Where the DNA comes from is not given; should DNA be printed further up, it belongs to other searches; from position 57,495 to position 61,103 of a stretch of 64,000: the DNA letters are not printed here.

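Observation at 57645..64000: HKD-nuclease/SNF2-helicase fusion tightly coupled to a large PglX/Eco57I-like adenine methyltransferase: candidate atypical defence system, cut off by the window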

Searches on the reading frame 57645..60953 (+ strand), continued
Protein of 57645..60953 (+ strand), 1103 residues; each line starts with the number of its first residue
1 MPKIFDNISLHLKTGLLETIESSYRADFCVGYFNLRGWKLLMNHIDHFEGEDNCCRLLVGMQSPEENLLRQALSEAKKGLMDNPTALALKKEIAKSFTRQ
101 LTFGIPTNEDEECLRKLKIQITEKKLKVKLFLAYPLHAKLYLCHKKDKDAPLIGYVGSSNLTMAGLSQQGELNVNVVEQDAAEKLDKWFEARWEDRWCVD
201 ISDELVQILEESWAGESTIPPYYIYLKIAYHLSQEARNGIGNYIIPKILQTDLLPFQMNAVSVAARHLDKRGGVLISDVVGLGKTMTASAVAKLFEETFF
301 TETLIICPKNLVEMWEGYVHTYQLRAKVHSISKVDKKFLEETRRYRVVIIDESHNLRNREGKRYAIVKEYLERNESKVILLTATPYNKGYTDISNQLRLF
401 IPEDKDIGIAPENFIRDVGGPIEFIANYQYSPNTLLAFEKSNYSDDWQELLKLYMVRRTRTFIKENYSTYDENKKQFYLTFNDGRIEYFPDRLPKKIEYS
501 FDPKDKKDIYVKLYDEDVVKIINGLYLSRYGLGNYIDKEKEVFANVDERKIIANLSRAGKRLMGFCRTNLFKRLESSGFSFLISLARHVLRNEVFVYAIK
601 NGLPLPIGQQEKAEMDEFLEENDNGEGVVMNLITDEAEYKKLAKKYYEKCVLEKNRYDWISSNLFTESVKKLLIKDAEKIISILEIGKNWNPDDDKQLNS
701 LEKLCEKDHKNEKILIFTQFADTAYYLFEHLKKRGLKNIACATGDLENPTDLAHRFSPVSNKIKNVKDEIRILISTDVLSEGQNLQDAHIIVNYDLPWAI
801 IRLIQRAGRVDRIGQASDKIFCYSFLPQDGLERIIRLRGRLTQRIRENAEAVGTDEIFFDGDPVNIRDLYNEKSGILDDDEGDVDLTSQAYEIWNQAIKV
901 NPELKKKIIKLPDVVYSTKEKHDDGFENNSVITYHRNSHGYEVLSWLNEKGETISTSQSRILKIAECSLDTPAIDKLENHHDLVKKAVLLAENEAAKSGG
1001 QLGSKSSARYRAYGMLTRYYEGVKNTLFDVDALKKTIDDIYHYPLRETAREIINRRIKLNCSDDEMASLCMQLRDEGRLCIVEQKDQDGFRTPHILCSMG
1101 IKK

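Call 57: search_protein_families(library=ncbifam, proteins=[P0241, L001:6751-7764:+, L016:19146-19796:+], max_evalue=0.1)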
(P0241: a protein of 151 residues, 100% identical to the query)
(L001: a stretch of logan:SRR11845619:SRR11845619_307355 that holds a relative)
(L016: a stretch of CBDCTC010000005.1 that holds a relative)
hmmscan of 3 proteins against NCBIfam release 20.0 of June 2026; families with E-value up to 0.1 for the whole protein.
P0241 (151 aa): 1 family
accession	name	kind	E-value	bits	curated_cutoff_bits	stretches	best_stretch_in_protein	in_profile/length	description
TIGR00732.1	dprA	equivalog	0.00047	19.4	191.15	1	4-132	36-166/220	DNA-processing protein DprA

L001:6751-7764:+ (338 aa): 1 family
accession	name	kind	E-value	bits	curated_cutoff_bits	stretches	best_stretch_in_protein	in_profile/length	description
NF038070.1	LmbU_fam_TF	subfamily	0.046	13.7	125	1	106-159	79-131/171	LmbU family transcriptional regulator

L016:19146-19796:+ (217 aa): 1 family
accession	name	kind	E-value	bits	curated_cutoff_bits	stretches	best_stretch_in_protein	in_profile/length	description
TIGR00732.1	dprA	equivalog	0.0053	16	191.15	1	41-173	36-169/220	DNA-processing protein DprA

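Call 67: search_dna_similar(query=window:57645-60953:+, collection=plasmids, mode=protein, max_evalue=1e-30, max_rows=15)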
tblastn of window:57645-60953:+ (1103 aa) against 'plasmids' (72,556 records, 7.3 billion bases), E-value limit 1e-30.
Records with a match: 59; places in all: 61; records where one place covers at least 80% of the query: 25.
Best place of each record, by identity: <60% 59.
By first word of the organism name: Bacillus 15; Synechocystis 6; Rhodococcus 6; Nostoc 3; Paenarthrobacter 3; Leptolyngbya 2; Halorussus 2; Haloferax 2; Pelobacter 1; Anabaena 1; and 18 more.
By predicted mobility (MOB-suite, as given by PLSDB): non-mobilizable 49; conjugative 7; mobilizable 3.
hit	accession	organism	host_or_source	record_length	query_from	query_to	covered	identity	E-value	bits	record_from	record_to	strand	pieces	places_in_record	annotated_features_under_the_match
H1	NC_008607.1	Pelobacter propionicus DSM 2379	-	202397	1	1101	100%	56.8%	0e+0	1235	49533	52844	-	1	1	helicase-related protein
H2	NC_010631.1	Nostoc punctiforme PCC 73102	-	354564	1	1101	100%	50.1%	0e+0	1043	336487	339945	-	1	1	helicase-related protein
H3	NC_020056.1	Anabaena cylindrica PCC 7122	water, most likely pond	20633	1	1101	100%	49.8%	0e+0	1071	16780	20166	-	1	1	helicase-related protein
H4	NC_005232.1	Synechocystis sp. PCC 6803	-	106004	1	1101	100%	49.0%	0e+0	1025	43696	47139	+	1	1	helicase-related protein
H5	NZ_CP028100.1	Synechocystis sp. IPPAS B-1465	axenic culture,Synechocystis sp. GT-L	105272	1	1101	100%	49.0%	0e+0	1025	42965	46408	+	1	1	helicase-related protein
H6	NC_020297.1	Synechocystis sp. PCC 6803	-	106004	1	1101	100%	49.0%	0e+0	1025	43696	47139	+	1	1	helicase-related protein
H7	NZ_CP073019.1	Synechocystis sp. PCC 6803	cell culture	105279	1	1101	100%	49.0%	0e+0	1025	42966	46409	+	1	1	helicase-related protein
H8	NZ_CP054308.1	Synechocystis sp. PCC 7338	cell culture,Tidal pool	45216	1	1101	100%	48.7%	0e+0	1034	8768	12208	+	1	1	helicase-related protein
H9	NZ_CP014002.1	Picosynechococcus sp. PCC 73109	cell culture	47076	1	1101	100%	47.7%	0e+0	975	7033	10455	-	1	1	helicase-related protein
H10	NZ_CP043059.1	Dolichospermum sp. UHCC 0315A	DNA sample,Gulf of Finland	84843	1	1101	100%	46.2%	0e+0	960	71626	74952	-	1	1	helicase-related protein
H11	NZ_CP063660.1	Synechocystis sp. PCC 7339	cell culture,Tidal pool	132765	1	855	78%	51.7%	0e+0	855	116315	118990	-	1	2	helicase-related protein | SDR family oxidoreductase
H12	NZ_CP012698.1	Microbacterium sp. No. 7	whole organism,activated sludge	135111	3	1101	100%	38.5%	0e+0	720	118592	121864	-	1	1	helicase-related protein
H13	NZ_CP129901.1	Rhodococcus ruber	soil,bacterial genome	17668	3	1103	100%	38.0%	0e+0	721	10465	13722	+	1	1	helicase-related protein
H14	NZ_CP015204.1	Rhodococcus sp. 008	Skate,bacterial culture,renal tissue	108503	3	1101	100%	38.0%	0e+0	717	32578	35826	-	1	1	helicase-related protein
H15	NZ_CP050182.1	Rhodococcus pyridinivorans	bacterial pure culture,Soil sample from ...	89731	3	1102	100%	37.7%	0e+0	696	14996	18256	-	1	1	helicase-related protein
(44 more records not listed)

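Call 68: get_annotated_region(hit=H4, flank=9000)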
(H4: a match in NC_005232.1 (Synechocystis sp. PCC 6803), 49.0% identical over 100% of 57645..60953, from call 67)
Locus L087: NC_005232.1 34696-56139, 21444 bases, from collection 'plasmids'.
description: Synechocystis sp. PCC 6803 plasmid pSYSX, complete sequence
organism: Synechocystis sp. PCC 6803 (NCBI taxid 1148)
taxonomy: Bacteria; Cyanobacteriota; Cyanophyceae; Synechococcales; Merismopediaceae; Synechocystis; Synechocystis sp. PCC 6803
host: -; source: -; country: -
typing (MOB-suite, as given by PLSDB): non-mobilizable
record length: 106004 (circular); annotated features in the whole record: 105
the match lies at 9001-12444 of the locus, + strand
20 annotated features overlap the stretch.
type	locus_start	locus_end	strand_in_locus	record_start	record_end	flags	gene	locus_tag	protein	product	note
CDS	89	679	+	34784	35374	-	-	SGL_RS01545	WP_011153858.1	DUF305 domain-containing protein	-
CDS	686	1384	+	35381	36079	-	rppA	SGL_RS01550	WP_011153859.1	two-component system response regulator RppA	GO:0006355 - regulation of DNA-templated transcription [Evidence IEA]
CDS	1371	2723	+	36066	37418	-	rppB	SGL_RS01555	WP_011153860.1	two-component system sensor histidine kinase RppB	-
CDS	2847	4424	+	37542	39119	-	-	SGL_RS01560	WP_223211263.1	efflux RND transporter periplasmic adaptor subunit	GO:0006810 - transport [Evidence IEA]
CDS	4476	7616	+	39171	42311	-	-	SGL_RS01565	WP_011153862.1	CusA/CzcA family heavy metal efflux RND transporter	-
CDS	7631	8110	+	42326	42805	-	-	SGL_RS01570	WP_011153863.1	hypothetical protein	-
CDS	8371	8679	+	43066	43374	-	-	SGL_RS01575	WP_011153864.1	hypothetical protein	-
CDS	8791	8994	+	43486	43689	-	-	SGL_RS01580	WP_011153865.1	hypothetical protein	-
CDS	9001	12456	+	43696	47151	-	-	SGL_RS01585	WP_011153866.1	helicase-related protein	-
CDS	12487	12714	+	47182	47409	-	-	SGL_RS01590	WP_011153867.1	hypothetical protein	-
CDS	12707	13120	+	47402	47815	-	-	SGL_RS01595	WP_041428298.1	type II toxin-antitoxin system VapC family toxin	-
CDS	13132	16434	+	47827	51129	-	-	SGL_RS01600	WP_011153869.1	DNA methyltransferase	-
CDS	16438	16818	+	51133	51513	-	-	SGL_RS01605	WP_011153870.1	DUF2513 domain-containing protein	-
CDS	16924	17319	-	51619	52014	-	-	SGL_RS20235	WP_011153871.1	DUF6527 family protein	-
CDS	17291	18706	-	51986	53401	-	-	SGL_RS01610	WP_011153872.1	ThiF family adenylyltransferase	-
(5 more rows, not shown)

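Call 76: search_dna_similar(query=window:57645-60953:+, collection=phages, mode=protein, max_evalue=1e-20, max_rows=8)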
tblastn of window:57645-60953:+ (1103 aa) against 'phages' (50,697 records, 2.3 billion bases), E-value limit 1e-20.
Records with a match: 3; places in all: 4; records where one place covers at least 80% of the query: 0.
Best place of each record, by identity: <60% 3.
By first word of the organism name: Bacteriophage 2; Erysipelothrix 1.
By host as written in the record: - 2; Erysipelothrix rhusiopathiae ZJ 1.
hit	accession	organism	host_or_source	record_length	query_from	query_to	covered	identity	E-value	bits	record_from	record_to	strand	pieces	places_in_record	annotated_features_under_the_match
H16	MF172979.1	Erysipelothrix phage phi1605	Erysipelothrix rhusiopathiae ZJ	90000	178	858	62%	28.9%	3e-43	179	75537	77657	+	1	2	DEAD/DEAH box helicase-like protein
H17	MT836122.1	Bacteriophage sp.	human fecal samples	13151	187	786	54%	29.1%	1e-31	141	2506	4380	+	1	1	record has no annotation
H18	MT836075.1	Bacteriophage sp.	human fecal samples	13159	189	827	58%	26.5%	5e-38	161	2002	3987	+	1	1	record has no annotation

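Call 77: get_annotated_region(hit=H1, flank=8000)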
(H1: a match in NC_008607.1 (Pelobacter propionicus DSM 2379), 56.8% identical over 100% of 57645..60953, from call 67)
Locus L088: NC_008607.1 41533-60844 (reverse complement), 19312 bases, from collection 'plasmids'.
description: Pelobacter propionicus DSM 2379 plasmid pPRO1, complete sequence
organism: Pelobacter propionicus DSM 2379 (NCBI taxid 338966)
taxonomy: Bacteria; Thermodesulfobacteriota; Desulfuromonadia; Desulfuromonadales; Desulfuromonadaceae; Pelobacter; Pelobacter propionicus; Pelobacter propionicus DSM 2379
host: -; source: -; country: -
typing (MOB-suite, as given by PLSDB): non-mobilizable; replicon rep_cluster_1677; mating-pair formation MPF_F
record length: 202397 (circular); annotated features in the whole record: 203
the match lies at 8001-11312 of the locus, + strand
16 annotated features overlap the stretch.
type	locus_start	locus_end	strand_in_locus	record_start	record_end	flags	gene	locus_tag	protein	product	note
CDS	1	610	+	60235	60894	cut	-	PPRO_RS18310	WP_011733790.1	metal-dependent transcriptional regulator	-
CDS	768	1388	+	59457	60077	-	-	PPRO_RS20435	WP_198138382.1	DUF1007 family protein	-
CDS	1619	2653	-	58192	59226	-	-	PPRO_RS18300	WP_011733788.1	IS630 family transposase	-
CDS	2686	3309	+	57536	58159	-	-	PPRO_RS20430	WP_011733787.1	high-affinity nickel-transporter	-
CDS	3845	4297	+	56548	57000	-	-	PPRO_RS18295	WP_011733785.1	hypothetical protein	-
CDS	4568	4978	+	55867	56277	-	-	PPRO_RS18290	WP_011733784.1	hypothetical protein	-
CDS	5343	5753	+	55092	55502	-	bamE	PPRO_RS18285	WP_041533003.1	outer membrane protein assembly factor BamE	-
CDS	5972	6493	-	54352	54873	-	-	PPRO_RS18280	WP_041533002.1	DUF2846 domain-containing protein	-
CDS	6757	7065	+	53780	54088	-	-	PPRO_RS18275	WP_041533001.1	helix-turn-helix domain-containing protein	-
CDS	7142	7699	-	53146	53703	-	-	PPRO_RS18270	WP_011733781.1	recombinase family protein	GO:0006310 - DNA recombination [Evidence IEA]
CDS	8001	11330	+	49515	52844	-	-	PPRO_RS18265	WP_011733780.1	helicase-related protein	-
CDS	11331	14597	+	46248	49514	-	-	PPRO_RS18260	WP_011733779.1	DNA methyltransferase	-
CDS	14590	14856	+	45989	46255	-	-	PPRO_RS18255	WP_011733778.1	hypothetical protein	-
CDS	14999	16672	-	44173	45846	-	-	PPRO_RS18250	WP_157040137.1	hypothetical protein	-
CDS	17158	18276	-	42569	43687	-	-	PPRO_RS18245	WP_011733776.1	XRE family transcriptional regulator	-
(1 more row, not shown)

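Call 79: predict_structure(alignment_id=A6)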
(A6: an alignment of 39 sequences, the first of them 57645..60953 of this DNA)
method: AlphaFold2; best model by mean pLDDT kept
length: 1103 residues; sequences in the alignment: 39
mean_pLDDT: 71.6   pTM: 0.52
mean pLDDT of the five models: 71.6, 71.5, 68.4, 66.3, 65.2
residues with pLDDT >= 90: 99; 70-90: 599; 50-70: 251; < 50: 154
segments of 3 or more residues with pLDDT < 50: 1-9, 158-176, 235-242, 355-361, 612-629, 797-801, 828-884, 1083-1103
pLDDT, mean of each block of 10 residues (from residue 1): 39 74 84 68 83 83 54 54 61 63 67 84 88 66 74 63 34 47 82 82 80 63 84 49 67 77 78 72 77 81 85 87 90 80 88 54 74 87 59 71 62 66 61 54 57 69 75 84 79 75 78 83 71 82 87 71 62 77 86 91 81 38 34 82 88 83 90 91 87 86 91 86 88 91 78 88 82 82 78 67 58 71 66 45 37 29 38 33 48 80 80 71 60 73 80 77 81 77 82 67 71 89 69 84 76 83 90 85 43 29 27
secondary structure, 60 per line:
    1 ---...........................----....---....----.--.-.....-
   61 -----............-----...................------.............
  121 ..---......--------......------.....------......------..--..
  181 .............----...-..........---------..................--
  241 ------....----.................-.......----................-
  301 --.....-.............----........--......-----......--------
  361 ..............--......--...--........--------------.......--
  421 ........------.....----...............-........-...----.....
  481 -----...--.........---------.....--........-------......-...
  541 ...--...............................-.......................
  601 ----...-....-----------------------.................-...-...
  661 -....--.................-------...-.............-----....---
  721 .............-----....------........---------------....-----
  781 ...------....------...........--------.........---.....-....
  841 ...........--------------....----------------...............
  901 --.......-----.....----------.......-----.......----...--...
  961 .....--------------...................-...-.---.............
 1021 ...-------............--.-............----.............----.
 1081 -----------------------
elements in order (helices of 4 or more, strands of 3 or more residues): H4-22 E23-30 H35-38 H42-45 E55-59 H66-77 H83-101 H108-122 E126-131 E140-145 E152-156 H163-168 H179-193 E198-200 H202-211 H221-238 H247-250 H255-271 E273-279 H284-299 E303-307 H309-321 E326-330 H336-341 E347-352 H361-374 E377-382 H390-397 H412-418 H421-428 H435-439 H444-454 E455-458 H460-467 E469-471 E476-480 E486-488 E491-499 H509-513 H516-523 H531-535 H538-543 H546-576 H578-600 E605-607 H609-612 H636-652 E658-660 H668-684 H696-708 E714-717 H721-733 E739-742 H749-756 E772-775 E790-793 H800-810 E819-827 H831-835 H837-851 H866-869 H886-900 H903-909 E915-919 E930-936 E942-948 E953-955 H958-965 H980-997 H1008-1023 H1031-1042 H1047-1058 H1063-1075
